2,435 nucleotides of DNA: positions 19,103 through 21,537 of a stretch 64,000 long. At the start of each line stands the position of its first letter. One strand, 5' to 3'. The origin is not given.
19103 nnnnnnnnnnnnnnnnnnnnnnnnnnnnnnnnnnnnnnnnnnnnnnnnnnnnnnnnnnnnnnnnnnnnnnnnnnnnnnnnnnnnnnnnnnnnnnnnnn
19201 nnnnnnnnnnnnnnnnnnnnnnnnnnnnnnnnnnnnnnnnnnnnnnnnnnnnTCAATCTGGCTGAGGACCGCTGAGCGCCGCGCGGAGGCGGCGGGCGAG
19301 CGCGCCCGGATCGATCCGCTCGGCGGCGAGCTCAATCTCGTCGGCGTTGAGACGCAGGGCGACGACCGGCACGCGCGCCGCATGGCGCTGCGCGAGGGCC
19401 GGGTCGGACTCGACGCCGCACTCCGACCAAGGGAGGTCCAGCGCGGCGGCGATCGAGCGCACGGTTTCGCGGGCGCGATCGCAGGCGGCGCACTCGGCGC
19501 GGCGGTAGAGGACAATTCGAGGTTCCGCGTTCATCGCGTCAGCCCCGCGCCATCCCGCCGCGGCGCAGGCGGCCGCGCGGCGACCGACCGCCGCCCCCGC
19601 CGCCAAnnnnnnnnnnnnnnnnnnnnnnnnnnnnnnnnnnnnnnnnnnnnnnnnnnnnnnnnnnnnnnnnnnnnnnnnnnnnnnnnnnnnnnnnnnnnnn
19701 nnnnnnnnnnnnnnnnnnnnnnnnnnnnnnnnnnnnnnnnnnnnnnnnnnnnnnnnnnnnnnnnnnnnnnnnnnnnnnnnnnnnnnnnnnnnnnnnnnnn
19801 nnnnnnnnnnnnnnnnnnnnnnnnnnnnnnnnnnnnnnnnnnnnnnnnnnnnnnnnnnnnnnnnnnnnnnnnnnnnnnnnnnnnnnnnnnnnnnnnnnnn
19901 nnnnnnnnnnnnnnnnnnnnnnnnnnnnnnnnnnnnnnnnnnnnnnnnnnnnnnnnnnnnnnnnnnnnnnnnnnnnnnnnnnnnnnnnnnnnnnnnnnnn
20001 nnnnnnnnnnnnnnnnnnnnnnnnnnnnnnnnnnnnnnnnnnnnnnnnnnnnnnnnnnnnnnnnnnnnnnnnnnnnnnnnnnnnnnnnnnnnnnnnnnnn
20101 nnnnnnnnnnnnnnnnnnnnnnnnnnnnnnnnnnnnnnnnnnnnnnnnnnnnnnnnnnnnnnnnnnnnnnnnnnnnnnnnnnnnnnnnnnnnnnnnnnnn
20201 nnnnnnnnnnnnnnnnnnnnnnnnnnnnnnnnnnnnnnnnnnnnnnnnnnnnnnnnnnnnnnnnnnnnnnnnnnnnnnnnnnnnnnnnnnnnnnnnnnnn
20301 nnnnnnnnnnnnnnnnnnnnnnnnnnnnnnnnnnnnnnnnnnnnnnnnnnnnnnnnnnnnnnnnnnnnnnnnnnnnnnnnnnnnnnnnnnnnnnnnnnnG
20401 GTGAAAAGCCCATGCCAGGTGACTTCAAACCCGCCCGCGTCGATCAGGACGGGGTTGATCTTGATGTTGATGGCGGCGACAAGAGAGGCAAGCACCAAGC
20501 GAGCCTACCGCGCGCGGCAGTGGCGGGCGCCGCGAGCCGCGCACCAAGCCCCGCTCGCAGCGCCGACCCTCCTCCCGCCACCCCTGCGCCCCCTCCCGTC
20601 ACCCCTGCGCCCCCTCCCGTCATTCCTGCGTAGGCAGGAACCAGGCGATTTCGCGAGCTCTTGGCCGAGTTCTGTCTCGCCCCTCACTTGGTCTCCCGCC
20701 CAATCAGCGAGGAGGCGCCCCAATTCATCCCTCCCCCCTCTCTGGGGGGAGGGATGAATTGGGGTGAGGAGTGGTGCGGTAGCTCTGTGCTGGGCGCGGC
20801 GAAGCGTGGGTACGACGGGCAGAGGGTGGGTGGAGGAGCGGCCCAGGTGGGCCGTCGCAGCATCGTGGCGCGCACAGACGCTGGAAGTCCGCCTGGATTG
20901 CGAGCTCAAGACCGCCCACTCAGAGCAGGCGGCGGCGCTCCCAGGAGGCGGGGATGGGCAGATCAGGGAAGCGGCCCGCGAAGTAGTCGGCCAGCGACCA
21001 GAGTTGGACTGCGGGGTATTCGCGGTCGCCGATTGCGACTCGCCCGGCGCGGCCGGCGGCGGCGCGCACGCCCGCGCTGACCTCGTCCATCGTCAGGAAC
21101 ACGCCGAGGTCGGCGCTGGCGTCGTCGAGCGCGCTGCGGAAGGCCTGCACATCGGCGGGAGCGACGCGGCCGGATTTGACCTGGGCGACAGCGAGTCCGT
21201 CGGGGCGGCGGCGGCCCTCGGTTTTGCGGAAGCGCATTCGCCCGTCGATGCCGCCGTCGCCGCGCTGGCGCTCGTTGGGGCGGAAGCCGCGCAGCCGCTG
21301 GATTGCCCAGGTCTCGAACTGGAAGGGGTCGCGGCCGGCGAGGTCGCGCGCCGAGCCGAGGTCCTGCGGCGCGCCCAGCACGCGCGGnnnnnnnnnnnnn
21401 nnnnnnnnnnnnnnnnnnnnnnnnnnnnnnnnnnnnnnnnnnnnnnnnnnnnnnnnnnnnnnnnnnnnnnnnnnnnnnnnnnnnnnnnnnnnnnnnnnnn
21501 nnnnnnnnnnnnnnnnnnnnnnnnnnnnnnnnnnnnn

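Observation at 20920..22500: Single-polypeptide DNA methyltransferase fused to an Mrr-type nuclease domain, with no separate restriction gene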

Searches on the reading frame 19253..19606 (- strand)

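Call 56: search_protein_families(library=pfam, proteins=[window:19253-19606:-], max_evalue=0.001)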
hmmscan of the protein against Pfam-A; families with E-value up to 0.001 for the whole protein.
window:19253-19606:- (117 aa): 1 family
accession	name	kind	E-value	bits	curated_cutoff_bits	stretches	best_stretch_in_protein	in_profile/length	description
PF05768.20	Glrx-like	-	1.2e-08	35.6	26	1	30-107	1-76/77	Glutaredoxin-like domain (DUF836)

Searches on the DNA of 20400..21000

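Call 59: search_rna_families(source=window, start=20400, end=21000, threshold=evalue, max_evalue=1)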
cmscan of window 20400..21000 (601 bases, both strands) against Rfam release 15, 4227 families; matches with E-value up to 1: 16.
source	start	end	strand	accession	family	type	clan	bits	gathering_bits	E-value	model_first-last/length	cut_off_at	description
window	20715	20767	+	RF04096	mir-4433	Gene; miRNA;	-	38.1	77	5.2e-06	1-83/83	no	mir-4433 microRNA precursor family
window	20717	20765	+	RF04132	mir-4436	Gene; miRNA;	-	32.6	74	5.7e-05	1-85/85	no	mir-4436 microRNA precursor family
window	20716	20766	+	RF04240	mir-4716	Gene; miRNA;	-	31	76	0.00017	1-84/84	no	mir-4716 microRNA precursor family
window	20717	20767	+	RF04163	mir-8364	Gene; miRNA;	-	29.4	67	0.003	1-61/61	no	mir-8364 microRNA precursor family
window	20716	20766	-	RF04240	mir-4716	Gene; miRNA;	-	28.9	76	0.00066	1-84/84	no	mir-4716 microRNA precursor family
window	20709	20775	+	RF01015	mir-885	Gene; miRNA;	-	27.4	66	0.0015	1-74/74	no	mir-885 microRNA precursor family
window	20715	20765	-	RF04163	mir-8364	Gene; miRNA;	-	23.9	67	0.071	1-61/61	no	mir-8364 microRNA precursor family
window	20713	20769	-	RF03849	MIR1219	Gene; miRNA;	-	22.6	79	0.046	1-82/82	no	MIR1219 microRNA precursor family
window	20711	20769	+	RF00829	mir-149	Gene; miRNA;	-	22.2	79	0.38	1-86/86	no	mir-149 microRNA precursor family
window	20714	20768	+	RF03849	MIR1219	Gene; miRNA;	-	21.5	79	0.088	1-82/82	no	MIR1219 microRNA precursor family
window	20695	20787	+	RF00992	mir-593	Gene; miRNA;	-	21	100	0.068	1-100/100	no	mir-593 microRNA precursor family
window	20720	20762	-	RF02266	XIST_intron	Gene; lncRNA;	-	20.9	70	0.36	1-68/68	no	XIST 3' intron conserved motif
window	20721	20762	-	RF04119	MIR1858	Gene; miRNA;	-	20.9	137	0.51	1-197/197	no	MIR1858 microRNA precursor family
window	20676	20775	-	RF02000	MIR1846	Gene; miRNA;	-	20.3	77.5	0.3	1-110/110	no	MIR1846 microRNA precursor family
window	20725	20771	+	RF01762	whalefall-1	Gene; sRNA;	-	16.5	37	0.16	1-56/56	no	Whalefall-1 RNA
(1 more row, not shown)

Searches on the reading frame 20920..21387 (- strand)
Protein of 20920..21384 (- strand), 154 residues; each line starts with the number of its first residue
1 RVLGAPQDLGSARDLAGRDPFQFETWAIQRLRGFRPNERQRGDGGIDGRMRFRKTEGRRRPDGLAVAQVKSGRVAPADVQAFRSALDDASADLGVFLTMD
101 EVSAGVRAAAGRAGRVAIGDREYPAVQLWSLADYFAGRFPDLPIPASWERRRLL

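Call 37: search_solved_structures(query=A2, max_evalue=10, show_alignments=4)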
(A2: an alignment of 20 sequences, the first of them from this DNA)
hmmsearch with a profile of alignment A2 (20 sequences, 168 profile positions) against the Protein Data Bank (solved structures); distinct sequences matched with E-value up to 10: 0.

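Call 43: predict_structure(alignment_id=A2)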
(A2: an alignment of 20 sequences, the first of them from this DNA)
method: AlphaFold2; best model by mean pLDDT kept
length: 155 residues; sequences in the alignment: 20
mean_pLDDT: 88.8   pTM: 0.85
mean pLDDT of the five models: 88.8, 88.3, 87.8, 86.5, 86.5
residues with pLDDT >= 90: 114; 70-90: 23; 50-70: 15; < 50: 3
segments of 3 or more residues with pLDDT < 50: none
pLDDT, mean of each block of 10 residues (from residue 1): 75 94 93 89 79 82 90 94 95 96 94 95 96 92 87 54
secondary structure, 60 per line:
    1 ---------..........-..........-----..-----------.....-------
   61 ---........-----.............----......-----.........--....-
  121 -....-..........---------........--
elements in order: H10-19 H21-30 E49-53 E64-71 H77-89 E94-99 H105-113 E116-119 E122-125 E127-131 H132-136 H147-153

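Call 46: fold_search(model_id=the predicted structure, library=pdb)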
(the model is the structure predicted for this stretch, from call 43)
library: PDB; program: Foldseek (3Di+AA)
matches with E <= 10: 487; with E <= 0.001: 0
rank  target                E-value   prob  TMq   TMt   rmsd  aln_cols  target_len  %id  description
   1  4f0p_A                7.3e-03  1.00  0.58  0.22   3.5       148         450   19  MspJI Restriction Endonuclease - P31 Form (released 2012-08-08)
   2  1wtd_B                9.4e-03  0.96  0.41  0.27   9.2       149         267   11  Crystal structure of type II restrcition endonuclease, EcoO109I DNA-free form (released 2004-12-14)
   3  4f0p_B                1.1e-02  1.00  0.55  0.21   3.9       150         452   17  MspJI Restriction Endonuclease - P31 Form (released 2012-08-08)
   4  4f0p_C                1.1e-02  1.00  0.54  0.21   4.1       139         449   19  MspJI Restriction Endonuclease - P31 Form (released 2012-08-08)
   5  5xog_E                2.7e-02  1.00  0.38  0.28   2.1        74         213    8  RNA Polymerase II elongation complex bound with Spt5 KOW5 and Elf1 (released 2017-08-16)
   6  8yfq_E                3.3e-02  1.00  0.38  0.28   2.3        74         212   11  Cryo EM structure of Komagataella phaffii RNAPII-Rat1-Rai1 pre-termination complex (released 2024-09-25)
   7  2bam_B                5.2e-02  0.89  0.26  0.20   2.9        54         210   17  RESTRICTION ENDONUCLEASE BAMHI COMPLEX WITH DNA AND CALCIUM IONS (PRE-REACTIVE COMPLEX). (released 1999-10-31)
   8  7eu0_E                6.2e-02  0.99  0.40  0.32   4.5        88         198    6  The cryo-EM structure of A. thaliana Pol IV-RDR2 backtracked complex (released 2021-12-29)
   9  6hlq_E                6.6e-02  0.91  0.37  0.28   7.1        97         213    8  Yeast RNA polymerase I* elongation complex bound to nucleotide analog GMPCPP (released 2019-04-03)
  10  3bam_B                6.6e-02  0.85  0.26  0.20   2.9        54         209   17  RESTRICTION ENDONUCLEASE BAMHI COMPLEX WITH DNA AND MANGANESE IONS (POST-REACTIVE COMPLEX) (released 1999-01-13)
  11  1bam                  7.1e-02  0.77  0.32  0.26   4.5        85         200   10  STRUCTURE OF RESTRICTION ENDONUCLEASE BAMHI PHASED AT 1.95 ANGSTROMS RESOLUTION BY MAD ANALYSIS (released 1995-02-27)
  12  1k83_E                7.5e-02  0.90  0.36  0.27   7.4        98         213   13  Crystal Structure of Yeast RNA Polymerase II Complexed with the Inhibitor Alpha Amanitin (released 2002-02-13)
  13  5gkj_B                7.5e-02  0.80  0.40  0.29   6.6       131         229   13  Structure of EndoMS in apo form (released 2016-11-02)
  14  1i50_E                1.2e-01  0.84  0.37  0.27   6.8        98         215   13  RNA POLYMERASE II CRYSTAL FORM II AT 2.8 A RESOLUTION (released 2001-04-23)
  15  9vx6_T                1.2e-01  0.33  0.27  0.13   6.1       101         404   21  Helical structure of gRNA-tDNA SPARDA complex (released 2026-01-14)
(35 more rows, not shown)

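Call 66: search_protein_representatives(alignment_id=A2)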
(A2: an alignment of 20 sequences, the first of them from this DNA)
Query: 20 sequences, 168 profile positions. Proteins with E-value up to 0.001 (for the whole library): 5079; up to 1e-10: 2821; up to 1e-30: 700. The best 150 are listed.
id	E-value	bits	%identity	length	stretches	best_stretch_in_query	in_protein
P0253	6.9e-65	234.5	-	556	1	2-165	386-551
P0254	4.7e-64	231.8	-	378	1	1-165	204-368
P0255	1.6e-62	226.7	-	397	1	1-167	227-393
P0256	1.8e-62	226.6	-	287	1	1-165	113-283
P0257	3.7e-62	225.6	-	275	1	1-165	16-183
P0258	2.4e-61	222.9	-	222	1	1-166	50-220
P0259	2.0e-60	220.0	-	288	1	2-164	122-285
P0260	4.5e-60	218.8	-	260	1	1-147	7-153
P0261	5.4e-60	218.5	-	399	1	1-165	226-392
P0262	6.5e-60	218.3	-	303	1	1-167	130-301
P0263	3.0e-59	216.1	-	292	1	1-165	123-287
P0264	5.3e-59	215.3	-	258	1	1-156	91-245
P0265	1.8e-58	213.6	-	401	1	2-167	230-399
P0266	2.3e-58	213.3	-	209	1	2-167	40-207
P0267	4.1e-58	212.4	-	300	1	1-160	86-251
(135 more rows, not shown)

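Call 95: search_protein_families(library=padloc, proteins=[window:20920-21384:-], max_evalue=0.01)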
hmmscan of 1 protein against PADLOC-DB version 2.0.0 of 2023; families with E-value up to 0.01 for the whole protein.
window:20920-21384:- (154 aa): 0 families

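Call 96: search_protein_families(library=phrogs, proteins=[window:20920-21384:-], max_evalue=0.001)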
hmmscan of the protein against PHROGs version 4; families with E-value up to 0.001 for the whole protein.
window:20920-21384:- (154 aa): 0 families
